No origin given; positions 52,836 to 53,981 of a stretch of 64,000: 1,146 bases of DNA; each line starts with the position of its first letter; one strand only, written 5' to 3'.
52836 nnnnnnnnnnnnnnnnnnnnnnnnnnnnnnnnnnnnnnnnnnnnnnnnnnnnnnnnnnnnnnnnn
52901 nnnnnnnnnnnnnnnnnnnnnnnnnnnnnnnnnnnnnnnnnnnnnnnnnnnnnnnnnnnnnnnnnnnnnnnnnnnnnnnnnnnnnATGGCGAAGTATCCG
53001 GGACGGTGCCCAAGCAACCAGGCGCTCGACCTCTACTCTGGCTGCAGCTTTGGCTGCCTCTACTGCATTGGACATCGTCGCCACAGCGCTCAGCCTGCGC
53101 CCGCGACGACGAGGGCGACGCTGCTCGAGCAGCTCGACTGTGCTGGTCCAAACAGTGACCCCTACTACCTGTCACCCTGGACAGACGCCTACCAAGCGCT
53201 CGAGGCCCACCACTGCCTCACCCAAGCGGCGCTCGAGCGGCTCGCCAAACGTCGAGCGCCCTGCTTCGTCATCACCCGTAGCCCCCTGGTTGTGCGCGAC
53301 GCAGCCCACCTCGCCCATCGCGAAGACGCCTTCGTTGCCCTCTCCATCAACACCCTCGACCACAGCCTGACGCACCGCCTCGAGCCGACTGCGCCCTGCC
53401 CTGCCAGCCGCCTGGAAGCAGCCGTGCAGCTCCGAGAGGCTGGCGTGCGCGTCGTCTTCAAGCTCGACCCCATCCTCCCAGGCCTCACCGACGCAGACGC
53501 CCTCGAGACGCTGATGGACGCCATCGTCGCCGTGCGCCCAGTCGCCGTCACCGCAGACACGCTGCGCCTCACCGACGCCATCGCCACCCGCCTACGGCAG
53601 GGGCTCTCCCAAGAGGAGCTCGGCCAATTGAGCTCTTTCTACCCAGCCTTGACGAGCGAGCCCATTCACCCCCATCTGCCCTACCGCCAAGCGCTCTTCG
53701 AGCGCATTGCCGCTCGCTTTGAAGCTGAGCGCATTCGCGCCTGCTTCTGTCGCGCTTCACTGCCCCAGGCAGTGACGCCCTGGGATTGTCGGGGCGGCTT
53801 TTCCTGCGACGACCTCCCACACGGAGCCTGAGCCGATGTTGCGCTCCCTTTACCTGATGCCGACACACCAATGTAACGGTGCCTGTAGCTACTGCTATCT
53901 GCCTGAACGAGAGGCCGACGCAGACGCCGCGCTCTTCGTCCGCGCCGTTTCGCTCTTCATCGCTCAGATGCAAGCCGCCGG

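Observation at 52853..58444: tRNA-Ser-adjacent five-gene cassette: two radical-SAM enzymes, a MurD-type ligase, a PglC-type transferase and a TPR/CofE-like ligase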

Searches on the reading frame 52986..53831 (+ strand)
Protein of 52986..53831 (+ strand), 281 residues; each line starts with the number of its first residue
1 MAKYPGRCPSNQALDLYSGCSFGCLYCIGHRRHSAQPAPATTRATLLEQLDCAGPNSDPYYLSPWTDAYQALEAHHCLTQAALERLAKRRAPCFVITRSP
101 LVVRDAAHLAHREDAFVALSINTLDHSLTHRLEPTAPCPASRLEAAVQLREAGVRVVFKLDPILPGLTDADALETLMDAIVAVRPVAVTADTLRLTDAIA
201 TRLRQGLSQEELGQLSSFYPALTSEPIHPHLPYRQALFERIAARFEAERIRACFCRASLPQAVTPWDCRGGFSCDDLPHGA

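Call 12: search_protein_families(library=pfam, proteins=[window:52986-53831:+], max_evalue=0.01)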
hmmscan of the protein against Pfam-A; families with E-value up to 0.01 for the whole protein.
window:52986-53831:+ (281 aa): 1 family
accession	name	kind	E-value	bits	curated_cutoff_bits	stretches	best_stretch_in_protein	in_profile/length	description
PF04055.27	Radical_SAM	-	2.7e-09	37.9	29.5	1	17-177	4-164/166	Radical SAM superfamily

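Call 13: search_protein_families(library=ncbifam, proteins=[window:52986-53831:+], max_evalue=0.01)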
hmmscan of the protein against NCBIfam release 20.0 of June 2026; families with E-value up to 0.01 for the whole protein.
window:52986-53831:+ (281 aa): 5 families
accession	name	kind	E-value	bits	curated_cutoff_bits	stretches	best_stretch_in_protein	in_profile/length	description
NF033668.1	rSAM_PA0069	hypoth_equivalog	1.2e-27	96.9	360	1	11-209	58-270/348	PA0069 family radical SAM protein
NF038135.1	rSAM_Rv2578c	equivalog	5.2e-22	78.3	430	1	64-245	127-311/317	Rv2578c family radical SAM protein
NF038136.1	rSAM_Rv_intein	exception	2.2e-19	69.7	700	1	63-242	383-565/574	intein-containing Rv2578c family radical SAM protein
TIGR04470.1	rSAM_mob_pairB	equivalog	1.2e-15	57.7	410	1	15-173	23-185/285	radical SAM mobile pair protein B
TIGR04070.1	photo_TT_lyase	equivalog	0.0015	17.6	400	0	13-177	80-247/338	spore photoproduct lyase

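Call 25: search_protein_families(library=padloc, proteins=[window:52986-53831:+], max_evalue=0.01)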
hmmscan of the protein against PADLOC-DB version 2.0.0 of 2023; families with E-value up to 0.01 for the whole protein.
window:52986-53831:+ (281 aa): 0 families

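Call 44: search_solved_structures(query=window:52986-53831:+, max_evalue=1)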
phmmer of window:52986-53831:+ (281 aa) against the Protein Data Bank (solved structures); distinct sequences matched with E-value up to 1: 2.
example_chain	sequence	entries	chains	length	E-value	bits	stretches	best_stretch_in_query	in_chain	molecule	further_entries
5yrt_C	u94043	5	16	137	0.54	12.9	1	170-269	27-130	Diol dehydrase gamma subunit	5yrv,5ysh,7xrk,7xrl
1dio_G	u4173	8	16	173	0.88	12.2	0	170-269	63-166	PROTEIN (DIOL DEHYDRATASE) | PROPANEDIOL DEHYDRATASE | DIOL DEHYDRATASE gamma chain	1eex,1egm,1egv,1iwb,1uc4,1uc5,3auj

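Call 62: find_homologous_proteins(query=window:52986-53831:+, max_evalue=0.00001)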
Query window:52986-53831:+ (281 aa): 666 proteins with E <= 0.00001 among 7748 candidates; the best 120 are listed.
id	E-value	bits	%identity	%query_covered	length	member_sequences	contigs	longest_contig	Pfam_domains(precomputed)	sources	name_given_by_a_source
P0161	1.9e-186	636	100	100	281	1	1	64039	PF04055.28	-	-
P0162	4.6e-78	281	50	97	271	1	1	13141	PF04055.28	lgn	-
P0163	1.3e-76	276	51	97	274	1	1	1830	PF04055.28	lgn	-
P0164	7.1e-76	273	48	97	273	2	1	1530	PF04055.28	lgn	-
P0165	3.4e-74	268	49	97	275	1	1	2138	PF04055.28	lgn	-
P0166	5.8e-70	254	49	97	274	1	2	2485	PF04055.28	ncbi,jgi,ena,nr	ncbi:MAG TPA: radical SAM protein [Spirochaetia bacterium]|nr:radical SAM protein [Spirochaetia bact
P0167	7.1e-70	254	48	97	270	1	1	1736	PF04055.28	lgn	-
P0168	1.6e-69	253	50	94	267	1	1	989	PF04055.28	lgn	-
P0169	2.7e-68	249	43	97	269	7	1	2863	PF04055.28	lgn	-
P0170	3.3e-67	245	45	97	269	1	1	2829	-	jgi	jgi:DNA repair photolyase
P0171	4.3e-67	245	42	97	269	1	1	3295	PF04055.28,PF08902.17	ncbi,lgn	-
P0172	1.3e-66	243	42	97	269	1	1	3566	PF04055.28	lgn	-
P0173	1.6e-66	243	45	97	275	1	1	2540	PF04055.28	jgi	jgi:DNA repair photolyase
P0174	1.9e-66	243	43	97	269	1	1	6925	-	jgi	jgi:DNA repair photolyase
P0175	3.0e-65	239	42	97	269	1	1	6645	PF04055.28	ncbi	ncbi:MAG: radical SAM protein [Candidatus Fermentibacteria bacterium]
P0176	4.1e-65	238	42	97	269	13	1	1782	PF04055.28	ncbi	-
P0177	5.2e-65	238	42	97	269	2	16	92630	PF04055.28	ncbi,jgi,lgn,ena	jgi:DNA repair photolyase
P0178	1.6e-64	236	41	97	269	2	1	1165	PF04055.28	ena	-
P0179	3.2e-64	235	44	97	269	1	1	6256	PF04055.28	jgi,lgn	-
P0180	3.3e-64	235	44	97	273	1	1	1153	PF04055.28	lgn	-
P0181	7.7e-64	234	44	97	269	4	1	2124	PF04055.28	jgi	-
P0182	8.7e-64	234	43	97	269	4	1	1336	PF04055.28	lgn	-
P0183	2.6e-63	232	48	94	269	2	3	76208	PF04055.28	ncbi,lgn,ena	-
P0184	3.0e-63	232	42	97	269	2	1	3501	PF04055.28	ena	-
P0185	7.2e-63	231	42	97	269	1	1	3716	PF04055.28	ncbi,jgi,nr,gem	ncbi:hypothetical protein DRQ25_15345 [Candidatus Fermentibacteria bacterium]|nr:MAG: hypothetical p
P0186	9.3e-63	230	42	97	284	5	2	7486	PF04055.28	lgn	-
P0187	9.5e-63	230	45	97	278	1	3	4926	PF04055.28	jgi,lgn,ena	jgi:DNA repair photolyase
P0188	1.2e-62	230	42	97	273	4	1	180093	PF04055.28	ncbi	-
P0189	2.4e-62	229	42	97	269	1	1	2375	PF04055.28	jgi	jgi:DNA repair photolyase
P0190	5.4e-62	228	43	97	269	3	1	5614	PF04055.28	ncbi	-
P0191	2.9e-61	225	42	97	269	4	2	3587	PF04055.28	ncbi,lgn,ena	-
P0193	7.2e-61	224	48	95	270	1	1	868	PF04055.28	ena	-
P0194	1.5e-60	223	39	98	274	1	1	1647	PF04055.28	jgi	-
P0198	1.5e-59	220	45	96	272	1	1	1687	PF04055.28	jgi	jgi:DNA repair photolyase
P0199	5.9e-59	218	48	95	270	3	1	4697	PF04055.28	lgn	-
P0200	6.5e-59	218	39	98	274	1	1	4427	PF04055.28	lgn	-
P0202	3.2e-57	212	44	96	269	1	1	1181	PF04055.28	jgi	jgi:DNA repair photolyase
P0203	3.0e-56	209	38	97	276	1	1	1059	PF04055.28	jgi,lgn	jgi:DNA repair photolyase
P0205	7.5e-25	106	34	79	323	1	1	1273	PF04055.28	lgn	-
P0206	3.7e-20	91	35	86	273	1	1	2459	PF20903.4,PF04055.28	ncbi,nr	ncbi:MAG: radical SAM protein [Firmicutes bacterium]|nr:radical SAM protein [Bacillota bacterium]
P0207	1.0e-19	89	35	60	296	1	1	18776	PF04055.28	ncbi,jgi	-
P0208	9.2e-19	86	34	71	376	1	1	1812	PF04055.28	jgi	jgi:DNA repair photolyase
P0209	1.3e-18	86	36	58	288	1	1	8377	PF04055.28,PF08902.17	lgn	-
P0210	1.9e-18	85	33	71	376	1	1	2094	PF04055.28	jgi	jgi:DNA repair photolyase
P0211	7.4e-18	83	33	87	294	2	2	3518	PF04055.28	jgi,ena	jgi:DNA repair photolyase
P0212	1.0e-17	83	36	60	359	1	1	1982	PF04055.28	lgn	-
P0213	1.1e-17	83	38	58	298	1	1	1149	PF04055.28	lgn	-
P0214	1.3e-17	82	35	58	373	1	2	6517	PF04055.28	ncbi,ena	-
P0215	2.4e-17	81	38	57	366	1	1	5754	PF04055.28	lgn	-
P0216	2.6e-17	81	33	71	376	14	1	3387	PF04055.28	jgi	jgi:DNA repair photolyase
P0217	2.7e-17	81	35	70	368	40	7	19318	PF04055.28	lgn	-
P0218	2.9e-17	81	35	72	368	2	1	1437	PF04055.28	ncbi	-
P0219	3.1e-17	81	31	71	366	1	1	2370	PF04055.28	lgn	-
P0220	4.6e-17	81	35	70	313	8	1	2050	PF04055.28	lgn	-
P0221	5.8e-17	80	36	58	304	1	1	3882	PF04055.28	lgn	-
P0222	7.2e-17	80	38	58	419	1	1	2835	PF04055.28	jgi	jgi:DNA repair photolyase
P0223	7.4e-17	80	34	57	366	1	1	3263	PF04055.28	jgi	jgi:DNA repair photolyase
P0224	7.7e-17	80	32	71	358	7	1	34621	PF04055.28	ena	-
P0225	1.0e-16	79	38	70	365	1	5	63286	PF04055.28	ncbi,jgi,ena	-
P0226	1.2e-16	79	33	71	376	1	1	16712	PF04055.28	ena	-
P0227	1.4e-16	79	33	86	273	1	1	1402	PF04055.28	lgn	-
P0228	1.8e-16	79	33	71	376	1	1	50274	PF04055.28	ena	-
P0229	1.9e-16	78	34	60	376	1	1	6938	PF04055.28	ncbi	-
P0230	3.3e-16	78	34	60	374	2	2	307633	PF04055.28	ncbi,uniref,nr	ncbi:PA0069 family radical SAM protein [Methylobacterium iners]|uniref:Radical SAM core domain-conta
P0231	5.3e-16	77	34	71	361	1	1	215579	PF04055.28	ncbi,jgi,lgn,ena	jgi:DNA repair photolyase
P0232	6.6e-16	77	37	58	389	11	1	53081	PF04055.28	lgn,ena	-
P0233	7.7e-16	77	36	57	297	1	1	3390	PF04055.28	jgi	jgi:DNA repair photolyase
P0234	1.2e-15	76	31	75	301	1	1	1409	PF04055.28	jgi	jgi:DNA repair photolyase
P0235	1.7e-15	75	30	84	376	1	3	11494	PF04055.28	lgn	-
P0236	1.7e-15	75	33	60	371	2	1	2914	PF04055.28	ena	-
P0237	2.1e-15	75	34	62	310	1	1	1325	PF04055.28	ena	-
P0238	2.6e-15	75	34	60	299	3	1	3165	PF04055.28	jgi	jgi:DNA repair photolyase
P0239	3.0e-15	75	36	57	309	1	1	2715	PF20903.4,PF04055.28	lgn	-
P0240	3.3e-15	74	35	58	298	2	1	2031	PF04055.28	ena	-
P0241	3.4e-15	74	29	75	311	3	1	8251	PF04055.28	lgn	-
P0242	3.8e-15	74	33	75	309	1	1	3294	PF04055.28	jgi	jgi:DNA repair photolyase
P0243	4.3e-15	74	26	80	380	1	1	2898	PF04055.28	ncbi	-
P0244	5.9e-15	74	32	59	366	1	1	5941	PF04055.28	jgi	jgi:DNA repair photolyase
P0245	6.0e-15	74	33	72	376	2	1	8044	PF04055.28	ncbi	-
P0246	6.7e-15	73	32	57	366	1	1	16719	PF04055.28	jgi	jgi:DNA repair photolyase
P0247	6.7e-15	73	32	57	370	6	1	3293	PF04055.28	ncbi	-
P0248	7.8e-15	73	34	57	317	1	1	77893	PF04055.28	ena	-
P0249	1.0e-14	73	34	56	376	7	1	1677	PF04055.28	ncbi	-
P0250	1.1e-14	73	36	57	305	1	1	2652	PF04055.28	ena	-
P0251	1.3e-14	73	35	63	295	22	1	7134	PF20903.4,PF04055.28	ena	-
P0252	1.6e-14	72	33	72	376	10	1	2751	PF04055.28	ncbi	-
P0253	1.7e-14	72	34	58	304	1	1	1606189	PF04055.28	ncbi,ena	-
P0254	2.3e-14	72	33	60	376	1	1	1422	PF04055.28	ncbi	-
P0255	2.4e-14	72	35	57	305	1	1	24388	PF04055.28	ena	-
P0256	2.6e-14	71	34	56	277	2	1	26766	PF04055.28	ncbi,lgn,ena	-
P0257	3.0e-14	71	32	57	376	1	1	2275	PF04055.28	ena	-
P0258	3.3e-14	71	33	65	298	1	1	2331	PF04055.28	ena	-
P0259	3.6e-14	71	33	69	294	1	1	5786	PF04055.28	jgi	jgi:DNA repair photolyase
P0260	4.5e-14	71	32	68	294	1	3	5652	PF04055.28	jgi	jgi:DNA repair photolyase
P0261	4.6e-14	71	35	58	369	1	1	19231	PF04055.28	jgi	-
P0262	5.0e-14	71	35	57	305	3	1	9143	PF04055.28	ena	-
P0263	5.3e-14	70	33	68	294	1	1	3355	PF04055.28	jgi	jgi:DNA repair photolyase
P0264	6.8e-14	70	37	57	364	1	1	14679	PF04055.28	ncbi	-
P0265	7.5e-14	70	35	58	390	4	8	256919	PF04055.28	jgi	-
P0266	8.2e-14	70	32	57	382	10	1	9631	PF04055.28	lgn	-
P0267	8.9e-14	70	36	57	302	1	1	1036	PF04055.28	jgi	jgi:DNA repair photolyase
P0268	1.2e-13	69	35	60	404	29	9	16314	PF04055.28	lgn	-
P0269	1.3e-13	69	30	78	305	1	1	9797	PF04055.28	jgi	jgi:DNA repair photolyase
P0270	1.3e-13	69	33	67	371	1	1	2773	PF04055.28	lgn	-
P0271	1.4e-13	69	27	80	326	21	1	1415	PF04055.28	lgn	-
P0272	1.6e-13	69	36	56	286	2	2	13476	PF04055.28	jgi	jgi:DNA repair photolyase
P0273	1.9e-13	69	31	78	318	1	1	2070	PF04055.28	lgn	-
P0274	2.2e-13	68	30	83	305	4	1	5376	PF04055.28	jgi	jgi:DNA repair photolyase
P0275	3.6e-13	68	35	57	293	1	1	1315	PF04055.28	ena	-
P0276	4.8e-13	67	35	54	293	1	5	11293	PF04055.28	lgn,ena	-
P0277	5.0e-13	67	35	54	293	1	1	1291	PF04055.28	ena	-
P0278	5.2e-13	67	34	57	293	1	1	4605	PF04055.28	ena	-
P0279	5.2e-13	67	34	57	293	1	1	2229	PF04055.28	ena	-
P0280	5.2e-13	67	34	57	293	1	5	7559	PF04055.28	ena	-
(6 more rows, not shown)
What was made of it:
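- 52986..53831 (+): G1: a 281-aa radical-SAM enzyme of the spore-photoproduct-lyase / PA0069 / Rv2578c (COG1533) fold. It forms a cassette-specific subfamily with the motifs CxxxCxxC, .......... and a C-terminal CRGG. Scores drop sharply from at least 174 bits to at most 106 bits outside the subfamily (call 62).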

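Call 76: predict_structure(alignment_id=A4)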
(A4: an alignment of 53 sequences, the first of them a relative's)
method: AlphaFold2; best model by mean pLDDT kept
length: 281 residues; sequences in the alignment: 53
mean_pLDDT: 95.0   pTM: 0.92
mean pLDDT of the five models: 95.0, 94.6, 94.5, 93.4, 93.2
residues with pLDDT >= 90: 252; 70-90: 20; 50-70: 5; < 50: 4
segments of 3 or more residues with pLDDT < 50: 278-281
pLDDT, mean of each block of 10 residues (from residue 1): 82 97 97 97 98 90 97 98 97 98 99 97 98 98 99 98 98 98 98 98 98 98 97 98 98 93 91 62 33
secondary structure, 60 per line:
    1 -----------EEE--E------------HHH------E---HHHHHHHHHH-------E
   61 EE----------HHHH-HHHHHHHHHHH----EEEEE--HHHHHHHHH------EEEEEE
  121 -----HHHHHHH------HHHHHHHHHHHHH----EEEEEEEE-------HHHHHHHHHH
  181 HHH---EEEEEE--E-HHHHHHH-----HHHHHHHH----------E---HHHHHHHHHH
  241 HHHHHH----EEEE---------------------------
elements in order: E12-14 H43-52 E60-62 H73-76 H78-88 E93-97 H100-108 E115-120 H126-132 H139-151 E156-163 H171-183 E187-192 H197-203 H209-216 H231-246 E251-254
